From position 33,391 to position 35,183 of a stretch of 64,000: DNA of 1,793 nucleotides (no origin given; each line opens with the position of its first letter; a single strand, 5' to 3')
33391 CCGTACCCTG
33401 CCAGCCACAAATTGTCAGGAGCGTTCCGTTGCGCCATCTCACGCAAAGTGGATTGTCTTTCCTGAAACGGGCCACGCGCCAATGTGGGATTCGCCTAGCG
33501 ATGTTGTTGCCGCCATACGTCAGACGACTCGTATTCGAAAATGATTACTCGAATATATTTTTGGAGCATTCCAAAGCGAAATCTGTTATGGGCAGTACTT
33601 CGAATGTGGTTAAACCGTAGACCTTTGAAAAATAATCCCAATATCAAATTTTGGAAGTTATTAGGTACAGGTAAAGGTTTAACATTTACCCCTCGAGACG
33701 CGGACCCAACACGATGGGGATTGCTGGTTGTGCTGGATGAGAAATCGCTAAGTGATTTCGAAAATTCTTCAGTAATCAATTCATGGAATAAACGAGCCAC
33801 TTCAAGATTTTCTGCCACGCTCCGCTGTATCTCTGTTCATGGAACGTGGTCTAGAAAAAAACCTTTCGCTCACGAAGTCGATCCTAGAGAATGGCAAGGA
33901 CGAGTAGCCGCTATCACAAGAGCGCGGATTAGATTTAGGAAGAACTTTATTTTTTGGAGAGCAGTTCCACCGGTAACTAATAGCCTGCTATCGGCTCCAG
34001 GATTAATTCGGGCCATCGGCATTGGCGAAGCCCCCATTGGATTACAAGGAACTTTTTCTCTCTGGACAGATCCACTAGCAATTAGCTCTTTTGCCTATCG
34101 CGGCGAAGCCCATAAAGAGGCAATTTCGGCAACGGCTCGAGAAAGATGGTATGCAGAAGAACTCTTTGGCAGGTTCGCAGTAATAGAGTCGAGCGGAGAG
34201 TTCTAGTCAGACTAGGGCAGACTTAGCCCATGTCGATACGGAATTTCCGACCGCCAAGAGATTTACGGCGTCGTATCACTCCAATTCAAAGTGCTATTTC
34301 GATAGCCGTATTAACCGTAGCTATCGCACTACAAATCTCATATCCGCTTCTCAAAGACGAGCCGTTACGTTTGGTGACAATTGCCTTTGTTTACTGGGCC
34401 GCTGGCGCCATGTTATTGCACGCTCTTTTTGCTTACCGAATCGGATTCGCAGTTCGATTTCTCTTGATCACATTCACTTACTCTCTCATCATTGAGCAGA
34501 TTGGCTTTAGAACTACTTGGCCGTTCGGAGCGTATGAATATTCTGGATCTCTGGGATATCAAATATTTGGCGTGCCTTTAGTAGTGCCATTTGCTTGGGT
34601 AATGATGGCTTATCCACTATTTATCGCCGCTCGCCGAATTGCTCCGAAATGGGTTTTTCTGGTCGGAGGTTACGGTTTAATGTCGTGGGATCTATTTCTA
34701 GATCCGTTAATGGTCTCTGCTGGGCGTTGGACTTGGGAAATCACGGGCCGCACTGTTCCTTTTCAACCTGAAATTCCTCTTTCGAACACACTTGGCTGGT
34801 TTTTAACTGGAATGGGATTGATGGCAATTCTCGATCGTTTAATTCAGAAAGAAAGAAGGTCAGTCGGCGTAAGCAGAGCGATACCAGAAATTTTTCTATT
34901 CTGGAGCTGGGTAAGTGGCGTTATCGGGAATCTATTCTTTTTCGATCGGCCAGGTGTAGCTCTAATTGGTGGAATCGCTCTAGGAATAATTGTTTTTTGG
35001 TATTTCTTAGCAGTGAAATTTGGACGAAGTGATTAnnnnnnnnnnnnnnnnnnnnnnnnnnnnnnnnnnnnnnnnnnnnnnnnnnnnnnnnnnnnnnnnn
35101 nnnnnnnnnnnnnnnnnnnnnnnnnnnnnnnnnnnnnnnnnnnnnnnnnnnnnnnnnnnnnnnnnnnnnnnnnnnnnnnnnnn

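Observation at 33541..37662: Second carotenoid operon predicting a myxol-like monocyclic carotenoid glycoside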

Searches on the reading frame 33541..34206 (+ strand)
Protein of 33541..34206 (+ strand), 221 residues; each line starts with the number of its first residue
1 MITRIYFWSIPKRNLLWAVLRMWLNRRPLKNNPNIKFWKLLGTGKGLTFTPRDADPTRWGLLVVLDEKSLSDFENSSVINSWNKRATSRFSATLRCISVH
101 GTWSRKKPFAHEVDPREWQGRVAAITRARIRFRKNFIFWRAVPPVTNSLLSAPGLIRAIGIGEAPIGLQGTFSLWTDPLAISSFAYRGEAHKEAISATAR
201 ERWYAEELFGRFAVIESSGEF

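Call 8: search_protein_families(library=pfam, proteins=[window:33541-34203:+], max_evalue=0.01)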
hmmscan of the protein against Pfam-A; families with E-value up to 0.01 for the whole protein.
window:33541-34203:+ (221 aa): 0 families

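Call 9: search_protein_families(library=ncbifam, proteins=[window:33541-34203:+], max_evalue=0.01)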
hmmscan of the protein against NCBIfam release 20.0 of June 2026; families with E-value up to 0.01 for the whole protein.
window:33541-34203:+ (221 aa): 1 family
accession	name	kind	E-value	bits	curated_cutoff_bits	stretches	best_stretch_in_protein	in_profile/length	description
NF045923.1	SpheroidMoxCrtARhod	equivalog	3.7e-47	160.5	300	1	13-220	15-222/226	spheroidene monooxygenase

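Call 11: find_homologous_proteins(query=window:33541-34203:+)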
Query window:33541-34203:+ (221 aa): 5647 proteins with E <= 0.001 among 5981 candidates; the best 120 are listed.
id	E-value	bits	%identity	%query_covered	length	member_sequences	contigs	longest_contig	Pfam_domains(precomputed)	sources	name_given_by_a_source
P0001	3.6e-144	496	98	100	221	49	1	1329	-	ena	-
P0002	2.9e-129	447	87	100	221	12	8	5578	-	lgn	-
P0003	1.9e-125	435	85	100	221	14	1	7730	-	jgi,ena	-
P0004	2.5e-124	431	83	100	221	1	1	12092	-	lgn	-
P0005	5.7e-108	378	75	100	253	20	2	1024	-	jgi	jgi:hypothetical protein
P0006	3.4e-105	369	71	100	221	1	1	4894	-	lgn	-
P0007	5.4e-105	368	71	100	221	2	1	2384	-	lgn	-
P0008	6.8e-105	368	71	100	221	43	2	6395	-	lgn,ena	-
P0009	7.3e-105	368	71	100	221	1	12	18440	-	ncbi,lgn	ncbi:MAG: hypothetical protein ACKN8W_06215 [Actinomycetales bacterium]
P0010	9.6e-105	367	71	100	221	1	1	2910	-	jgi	jgi:hypothetical protein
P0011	1.9e-104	366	71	100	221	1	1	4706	-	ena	-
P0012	1.2e-103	364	70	100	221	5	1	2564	-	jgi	-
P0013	3.6e-103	362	75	91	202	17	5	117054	-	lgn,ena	-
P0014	5.1e-103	362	69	100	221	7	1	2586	-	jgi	-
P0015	2.0e-101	356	69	99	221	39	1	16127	-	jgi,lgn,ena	-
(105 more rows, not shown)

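Call 15: find_related_loci(query=window:33541-34203:+, collection=genome_contigs, flank=10000)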
Query window:33541-34203:+ (221 aa) in genome_contigs; peptide patterns used: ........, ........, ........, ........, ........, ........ (x = any residue, [..] = any of these).
108 stretches matched a pattern; 39 encode a relative of the query (tblastn E <= 1e-3); 38 distinct loci.
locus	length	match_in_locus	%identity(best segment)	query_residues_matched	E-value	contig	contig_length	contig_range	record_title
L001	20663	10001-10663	88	1-221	5e-133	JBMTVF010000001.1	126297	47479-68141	MAG: Candidatus Nanopelagicaceae bacterium isolate LKB_V8_S20_100percent_par_LKB_V8_S20_metabat.71 NODE_18_length_126297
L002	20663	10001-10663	75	1-221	2e-115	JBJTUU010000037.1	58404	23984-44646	MAG: Actinomycetales bacterium isolate samp_4445_metadecoder_878 samp_4445_605525, whole genome shotgun sequence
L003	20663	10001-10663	85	1-221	1e-127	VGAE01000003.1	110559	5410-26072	MAG: Actinomycetota bacterium isolate M_surface_9_m1_009 M_surface_9_m1_009_Ga0194116_10000228, whole genome shotgun seq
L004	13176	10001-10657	69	1-219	3e-103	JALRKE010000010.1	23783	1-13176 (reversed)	MAG: Candidatus Nanopelagicaceae bacterium isolate WKH.34 NODE_10_length_23783_cov_6.626761, whole genome shotgun sequen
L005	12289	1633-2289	68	1-219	1e-102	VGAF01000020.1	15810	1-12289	MAG: Actinomycetota bacterium isolate M_surface_9_m1_017 M_surface_9_m1_017_Ga0194116_10004561, whole genome shotgun seq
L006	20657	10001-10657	67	1-219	3e-102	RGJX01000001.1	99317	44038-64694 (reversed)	MAG: Actinomycetota bacterium isolate WB7_2xB_016 contig_100_0, whole genome shotgun sequence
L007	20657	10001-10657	67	1-219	3e-101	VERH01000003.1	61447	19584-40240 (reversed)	MAG: Candidatus Nanopelagicaceae bacterium isolate ZLKRG35 NODE_279_length_61447_cov_6.075130, whole genome shotgun sequ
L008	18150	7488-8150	87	1-221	6e-132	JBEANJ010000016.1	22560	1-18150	MAG: Actinomycetota bacterium isolate lowercolorado_2019_sw_WHONDRS-S19S_0063_F_bin.23 scaffold_460, whole genome shotgu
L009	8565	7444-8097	63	1-218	2e-93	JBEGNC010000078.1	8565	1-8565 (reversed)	MAG: Actinomycetota bacterium isolate NASQAN2016_083_B_bin.84 scaffold_756830, whole genome shotgun sequence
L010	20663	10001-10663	66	1-221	2e-92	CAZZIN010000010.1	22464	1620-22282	MAG TPA_asm: uncultured Clavibacter sp. isolate SRP124364_co1_358 genome assembly, contig: NODE_2120_length_22464_cov_22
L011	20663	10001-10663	59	2-221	7e-83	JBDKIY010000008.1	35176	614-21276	MAG: Actinomycetota bacterium isolate greatmiami_2019_sw_WHONDRS-S19S_0099_F_bin.16 scaffold_71, whole genome shotgun se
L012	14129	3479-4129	58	1-219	6e-82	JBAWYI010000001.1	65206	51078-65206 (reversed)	MAG: Actinomycetes bacterium isolate ELA085 MAG085_1, whole genome shotgun sequence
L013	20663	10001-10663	58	2-221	5e-81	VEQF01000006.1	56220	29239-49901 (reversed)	MAG: Candidatus Nanopelagicaceae bacterium isolate ZLKRG07 NODE_352_length_56220_cov_5.446205, whole genome shotgun sequ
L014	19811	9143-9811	58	1-221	1e-77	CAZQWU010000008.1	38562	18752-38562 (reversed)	MAG TPA_asm: uncultured Bifidobacterium sp. isolate SRP124364_co1_21 genome assembly, contig: NODE_697_length_38562_cov_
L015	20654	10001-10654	54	1-219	1e-73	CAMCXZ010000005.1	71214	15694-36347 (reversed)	MAG: Bifidobacterium breve isolate MiE-16apr19-227 genome assembly, contig: MiE-16apr19-C516, whole genome shotgun seque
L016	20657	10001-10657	53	1-220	8e-73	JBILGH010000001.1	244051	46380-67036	MAG: Candidatus Planktophila sp. isolate ME2016-09-23_3300044730_group7_bin67 Rohwer_bin325_scaffold_8_c1, whole genome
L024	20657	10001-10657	49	1-219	5e-63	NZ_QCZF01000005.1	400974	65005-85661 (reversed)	Blastococcus litoris strain GP-S2-8 scaffold_5, whole genome shotgun sequence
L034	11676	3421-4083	48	2-221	1e-56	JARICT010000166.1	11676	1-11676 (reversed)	MAG: Quadrisphaera sp. isolate cluster2_bin.45 k127_229310, whole genome shotgun sequence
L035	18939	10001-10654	36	3-219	1e-35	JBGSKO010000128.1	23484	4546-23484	MAG: Saprospiraceae bacterium isolate JTS-AC182 k141_2706454, whole genome shotgun sequence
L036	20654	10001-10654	37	3-219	1e-35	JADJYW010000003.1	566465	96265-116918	MAG: Lewinellaceae bacterium isolate Lyne_18-Q3-R50-59_BATAC.66 tig00004648-10-5670490, whole genome shotgun sequence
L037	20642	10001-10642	49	5-221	6e-57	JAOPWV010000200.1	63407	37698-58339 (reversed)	MAG: Frankiales bacterium isolate RYN_183 scaffold_129941, whole genome shotgun sequence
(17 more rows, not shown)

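Call 26: search_protein_families(library=ncbifam, proteins=[window:33541-34203:+, L035:10001-10654:+, L036:10001-10654:+, L024:10001-10657:+, L016:10001-10657:+, L034:3421-4083:+], max_evalue=0.001)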
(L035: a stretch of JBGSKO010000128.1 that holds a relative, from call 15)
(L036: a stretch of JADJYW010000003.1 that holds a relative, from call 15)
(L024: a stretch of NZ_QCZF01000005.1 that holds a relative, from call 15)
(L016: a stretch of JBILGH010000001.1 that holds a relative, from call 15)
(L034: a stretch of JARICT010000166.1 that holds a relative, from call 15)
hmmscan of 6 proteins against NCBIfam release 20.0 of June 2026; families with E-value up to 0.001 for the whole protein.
window:33541-34203:+ (221 aa): 1 family
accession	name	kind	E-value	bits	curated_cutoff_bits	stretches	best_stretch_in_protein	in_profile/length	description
NF045923.1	SpheroidMoxCrtARhod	equivalog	3.7e-47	160.5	300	1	13-220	15-222/226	spheroidene monooxygenase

L035:10001-10654:+ (218 aa): 1 family
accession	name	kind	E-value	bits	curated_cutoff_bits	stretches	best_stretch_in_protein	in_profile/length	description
NF045923.1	SpheroidMoxCrtARhod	equivalog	9.4e-66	221.4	300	1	1-212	5-215/226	spheroidene monooxygenase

L036:10001-10654:+ (218 aa): 1 family
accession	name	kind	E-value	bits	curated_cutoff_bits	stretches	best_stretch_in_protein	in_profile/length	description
NF045923.1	SpheroidMoxCrtARhod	equivalog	7.7e-66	221.7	300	1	1-212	5-215/226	spheroidene monooxygenase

L024:10001-10657:+ (219 aa): 1 family
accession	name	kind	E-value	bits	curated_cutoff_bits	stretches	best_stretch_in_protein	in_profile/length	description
NF045923.1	SpheroidMoxCrtARhod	equivalog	1.7e-47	161.6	300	1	16-219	18-221/226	spheroidene monooxygenase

L016:10001-10657:+ (219 aa): 1 family
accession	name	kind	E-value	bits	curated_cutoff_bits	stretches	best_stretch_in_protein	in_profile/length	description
NF045923.1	SpheroidMoxCrtARhod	equivalog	3.8e-47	160.5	300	1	11-218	13-221/226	spheroidene monooxygenase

L034:3421-4083:+ (221 aa): 1 family
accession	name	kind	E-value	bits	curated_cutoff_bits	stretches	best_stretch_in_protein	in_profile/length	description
NF045923.1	SpheroidMoxCrtARhod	equivalog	3.8e-46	157.2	300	1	17-220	20-222/226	spheroidene monooxygenase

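Call 31: search_solved_structures(query=A1, max_evalue=1)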
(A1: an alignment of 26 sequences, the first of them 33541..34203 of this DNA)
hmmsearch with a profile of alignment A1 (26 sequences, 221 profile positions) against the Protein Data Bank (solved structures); distinct sequences matched with E-value up to 1: 1.
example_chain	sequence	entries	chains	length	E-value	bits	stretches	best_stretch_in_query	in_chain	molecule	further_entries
7w5z_U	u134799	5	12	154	0.34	13.4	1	71-140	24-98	Transmembrane protein, putative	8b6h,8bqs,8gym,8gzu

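Call 39: search_protein_families(library=ncbifam, proteins=[L034:6135-6875:+, L037:11186-12751:+, L037:12648-13184:+, L037:10680-11969:+], max_evalue=0.0001)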
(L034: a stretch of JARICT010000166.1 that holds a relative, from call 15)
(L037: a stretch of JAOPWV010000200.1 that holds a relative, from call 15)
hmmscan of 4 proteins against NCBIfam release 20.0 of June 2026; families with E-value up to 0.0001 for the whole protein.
L034:6135-6875:+ (247 aa): 0 families

L037:11186-12751:+ (522 aa): 34 families (the best 25 are shown)
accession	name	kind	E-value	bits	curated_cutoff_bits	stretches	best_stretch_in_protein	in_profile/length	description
NF045689.1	BCarotKetCrtO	equivalog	2.6e-71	240.8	1000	1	3-510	5-542/563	beta-carotene ketolase CrtO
TIGR02734.1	crtI_fam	subfamily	3.6e-33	115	238.1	1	4-509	1-494/504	phytoene desaturase family protein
NF045637.1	carotdesatCrtDProt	equivalog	1.7e-24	86.2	580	1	4-282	1-275/485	1-hydroxycarotenoid 3,4-desaturase CrtD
TIGR02730.1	carot_isom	equivalog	4.8e-20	71.8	586.9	2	3-62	2-60/493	carotenoid isomerase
TIGR02733.1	desat_CrtD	equivalog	1.1e-15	57.3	549.7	2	3-62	3-61/492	C-3',4' desaturase CrtD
NF058655.1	CrtID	equivalog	2.5e-15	56.3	640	1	4-60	1-56/478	bifunctional phytoene desaturase/3,4-desaturase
NF005560.0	PRK07233.1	equivalog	2.7e-14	52.9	252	1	4-53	3-51/435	hypothetical protein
NF005548.0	PRK07208.1-4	equivalog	4.6e-13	48.6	389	1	2-55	4-56/488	hypothetical protein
NF005545.0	PRK07208.1-1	equivalog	3.8e-11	42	451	1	3-56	9-62/504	hypothetical protein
TIGR03467.1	HpnE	equivalog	5.4e-11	42.5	283.05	1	4-63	1-59/430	hydroxysqualene dehydroxylase HpnE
NF042421.1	hydcarot_desat_CrtD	equivalog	2.2e-10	39.6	500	1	2-97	2-96/487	1-hydroxycarotenoid 3,4-desaturase CrtD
NF005547.0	PRK07208.1-3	equivalog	7.2e-08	31.6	380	1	4-57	7-59/465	hypothetical protein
NF005546.0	PRK07208.1-2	equivalog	1e-07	30.9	418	0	4-55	7-58/527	hypothetical protein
TIGR00292.1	TIGR00292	equivalog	5e-07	29.2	148.3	1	3-40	23-60/254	sulfide-dependent adenosine diphosphate thiazole synthase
NF004832.0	PRK06184.1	subfamily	5.4e-07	28.7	476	1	3-34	8-39/506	hypothetical protein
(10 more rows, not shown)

L037:12648-13184:+ (179 aa): 0 families

L037:10680-11969:+ (430 aa): 0 families

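Call 46: predict_structure(alignment_id=A1)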
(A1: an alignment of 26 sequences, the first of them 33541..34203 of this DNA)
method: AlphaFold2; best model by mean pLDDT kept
length: 221 residues; sequences in the alignment: 26
mean_pLDDT: 83.2   pTM: 0.83
mean pLDDT of the five models: 83.2, 82.9, 82.2, 81.3, 80.6
residues with pLDDT >= 90: 113; 70-90: 57; 50-70: 42; < 50: 9
segments of 3 or more residues with pLDDT < 50: 199-205
pLDDT, mean of each block of 10 residues (from residue 1): 96 94 94 96 77 84 96 96 96 94 87 88 84 64 69 88 68 90 62 53 61 94 72
secondary structure, 60 per line:
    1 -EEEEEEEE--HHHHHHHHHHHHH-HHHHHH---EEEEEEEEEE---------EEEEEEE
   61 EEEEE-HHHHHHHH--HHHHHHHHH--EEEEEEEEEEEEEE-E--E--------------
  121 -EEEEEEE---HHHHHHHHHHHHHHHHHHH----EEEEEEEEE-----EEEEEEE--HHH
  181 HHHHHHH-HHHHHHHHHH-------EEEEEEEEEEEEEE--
elements in order: E2-9 H12-24 H26-31 E35-44 E54-65 H67-74 H77-85 E88-101 E122-128 H132-150 E155-163 E169-175 H178-187 H189-198 E206-219

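Call 48: fold_search(model_id=the predicted structure, library=pdb)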
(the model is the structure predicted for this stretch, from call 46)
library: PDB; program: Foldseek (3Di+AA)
matches with E <= 10: 1484; with E <= 0.001: 82
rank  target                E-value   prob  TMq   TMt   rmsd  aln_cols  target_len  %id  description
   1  5f9p_A                7.8e-10  1.00  0.36  0.34  16.1       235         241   11  Crystal structure study of anthrone oxidase-like protein (released 2016-12-14)
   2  3f44                  1.0e-09  1.00  0.39  0.41  15.6       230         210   13  Crystal structure of putative monooxygenase (YP_193413.1) from Lactobacillus acidophilus NCFM at 1.55 A resolution (released 2008-11-18)
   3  5f9p_B                1.5e-09  1.00  0.35  0.33  16.0       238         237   12  Crystal structure study of anthrone oxidase-like protein (released 2016-12-14)
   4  3mcs_A                5.5e-09  1.00  0.42  0.43  15.3       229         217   10  Crystal structure of Putative monooxygenase (FN1347) from FUSOBACTERIUM NUCLEATUM SUBSP. NUCLEATUM ATCC 25586 at 2.55  (released 2010-05-19)
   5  3mcs_B                1.0e-08  1.00  0.42  0.43  15.3       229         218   10  Crystal structure of Putative monooxygenase (FN1347) from FUSOBACTERIUM NUCLEATUM SUBSP. NUCLEATUM ATCC 25586 at 2.55  (released 2010-05-19)
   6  6qmv_A                2.3e-08  1.00  0.34  0.26  16.3       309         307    9  E87D sulfur oxygenase reductase (released 2020-03-04)
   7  6qkm_A                3.0e-08  1.00  0.32  0.24  16.5       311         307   10  Diallyl trisulfide inhibited sulfur oxygenase reductase (released 2020-02-19)
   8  6qne_A                3.6e-08  1.00  0.34  0.26  16.3       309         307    9  Y102G mutated sulfur oxygenase reductase from Acidianus ambivalens (released 2020-03-04)
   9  6qo0_A                3.8e-08  1.00  0.35  0.27  16.2       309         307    9  I47W mutated sulfur oxygenase reductase from Acidianus ambivaens (released 2020-03-04)
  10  2pgc_B                4.1e-08  1.00  0.36  0.39  15.5       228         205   12  Crystal structure of a a marine metagenome protein (jcvi_pep_1096685590403) from uncultured marine organism at 2.53 A  (released 2007-04-24)
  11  6qjc_A                4.1e-08  1.00  0.35  0.27  16.2       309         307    9  Dimethyl disulfide inhibited sulfur oxygenase reductase (released 2020-02-05)
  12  2cb2_A                4.1e-08  1.00  0.32  0.25  16.1       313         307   10  Sulfur Oxygenase Reductase from Acidianus Ambivalens (released 2006-02-24)
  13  2pgc_A                4.3e-08  1.00  0.36  0.39  15.5       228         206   12  Crystal structure of a a marine metagenome protein (jcvi_pep_1096685590403) from uncultured marine organism at 2.53 A  (released 2007-04-24)
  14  2pgc_C                4.6e-08  1.00  0.34  0.37  15.5       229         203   12  Crystal structure of a a marine metagenome protein (jcvi_pep_1096685590403) from uncultured marine organism at 2.53 A  (released 2007-04-24)
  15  3bxv                  8.1e-08  1.00  0.36  0.27  16.4       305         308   10  Crystal structure studies on sulfur oxygenase reductase from Acidianus tengchongensis (released 2009-01-20)
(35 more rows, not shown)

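Call 55: find_encoding_contigs(protein=window:33541-34206:+, flank=2000, max_places=4)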
Protein window:33541-34206:+ (221 aa): 23 contigs read that carry it; 4 places shown.
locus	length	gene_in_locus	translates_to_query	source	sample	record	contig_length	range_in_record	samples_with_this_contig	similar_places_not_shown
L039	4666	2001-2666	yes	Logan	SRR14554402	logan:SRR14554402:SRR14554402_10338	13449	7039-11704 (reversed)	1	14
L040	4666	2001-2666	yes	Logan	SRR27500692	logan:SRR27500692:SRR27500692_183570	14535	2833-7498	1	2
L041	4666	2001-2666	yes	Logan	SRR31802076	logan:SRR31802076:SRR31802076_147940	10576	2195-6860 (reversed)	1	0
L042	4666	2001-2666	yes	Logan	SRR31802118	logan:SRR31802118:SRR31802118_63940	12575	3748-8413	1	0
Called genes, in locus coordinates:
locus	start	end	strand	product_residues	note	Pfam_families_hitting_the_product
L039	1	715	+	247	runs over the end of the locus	PF01925:TauE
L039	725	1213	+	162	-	PF04073:tRNA_edit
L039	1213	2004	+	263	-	PF00561:Abhydrolase_1, PF12146:Hydrolase_4, PF12697:Abhydrolase_6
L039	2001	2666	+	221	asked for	-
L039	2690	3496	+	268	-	PF04240:Caroten_synth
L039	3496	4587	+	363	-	PF13506:Glyco_transf_21, PF00535:Glycos_transf_2, PF10111:Glyco_tranf_2_2 (weak), PF13641:Glyco_tranf_2_3 (weak), PF13632:Glyco_trans_2_3 (faint)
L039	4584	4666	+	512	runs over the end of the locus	PF00070:Pyr_redox (weak), PF00890:FAD_binding_2 (weak), PF01134:GIDA (faint), PF01266:DAO (weak), PF03486:HI0933_like (weak), PF07992:Pyr_redox_2 (weak), PF13450:NAD_binding_8, PF01593:Amino_oxidase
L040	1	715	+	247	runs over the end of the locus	PF01925:TauE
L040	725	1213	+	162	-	PF04073:tRNA_edit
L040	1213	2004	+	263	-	PF00561:Abhydrolase_1, PF12146:Hydrolase_4, PF12697:Abhydrolase_6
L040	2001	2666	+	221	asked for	-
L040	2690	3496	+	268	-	PF04240:Caroten_synth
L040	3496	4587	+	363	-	PF13506:Glyco_transf_21, PF00535:Glycos_transf_2, PF10111:Glyco_tranf_2_2 (weak), PF13641:Glyco_tranf_2_3, PF13632:Glyco_trans_2_3 (faint)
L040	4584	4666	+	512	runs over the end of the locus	PF00070:Pyr_redox (weak), PF00890:FAD_binding_2 (weak), PF01134:GIDA (faint), PF01266:DAO (weak), PF03486:HI0933_like (weak), PF07992:Pyr_redox_2 (weak), PF13450:NAD_binding_8, PF01593:Amino_oxidase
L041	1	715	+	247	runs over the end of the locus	PF01925:TauE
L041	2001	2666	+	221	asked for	-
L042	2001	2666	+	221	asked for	-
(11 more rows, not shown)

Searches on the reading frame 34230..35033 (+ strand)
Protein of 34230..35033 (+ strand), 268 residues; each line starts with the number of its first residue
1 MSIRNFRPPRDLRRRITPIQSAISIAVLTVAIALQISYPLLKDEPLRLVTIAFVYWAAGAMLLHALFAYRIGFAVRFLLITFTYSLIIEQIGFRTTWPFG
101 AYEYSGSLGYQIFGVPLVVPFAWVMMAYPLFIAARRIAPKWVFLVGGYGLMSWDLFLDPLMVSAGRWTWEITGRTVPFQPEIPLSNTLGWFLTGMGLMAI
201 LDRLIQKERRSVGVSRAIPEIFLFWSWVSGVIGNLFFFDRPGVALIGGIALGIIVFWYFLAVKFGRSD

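Call 8: search_protein_families(library=pfam, proteins=[window:34230-35033:+], max_evalue=0.01)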
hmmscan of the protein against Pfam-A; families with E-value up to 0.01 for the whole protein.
window:34230-35033:+ (268 aa): 1 family
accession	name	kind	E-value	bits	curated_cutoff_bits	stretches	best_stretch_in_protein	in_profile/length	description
PF04240.17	Caroten_synth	-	2.5e-31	109.7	25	1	56-216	8-171/209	Carotenoid biosynthesis protein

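Call 9: search_protein_families(library=ncbifam, proteins=[window:34230-35033:+], max_evalue=0.01)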
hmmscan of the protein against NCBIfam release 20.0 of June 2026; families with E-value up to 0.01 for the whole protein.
window:34230-35033:+ (268 aa): 3 families
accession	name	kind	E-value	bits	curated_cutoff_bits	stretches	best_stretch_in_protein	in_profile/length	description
TIGR03460.1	crt_membr_arch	equivalog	1.8e-27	96.8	154.7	1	49-257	36-244/248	bisanhydrobacterioruberin hydratase CruF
NF041333.1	CruF_Halo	equivalog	5.7e-13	48.9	300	1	42-209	45-212/268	bisanhydrobacterioruberin hydratase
NF045693.1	GCarotHydoxCruF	equivalog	6.6e-13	48.6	400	1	60-209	65-226/310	gamma-carotene 1'-hydroxylase CruF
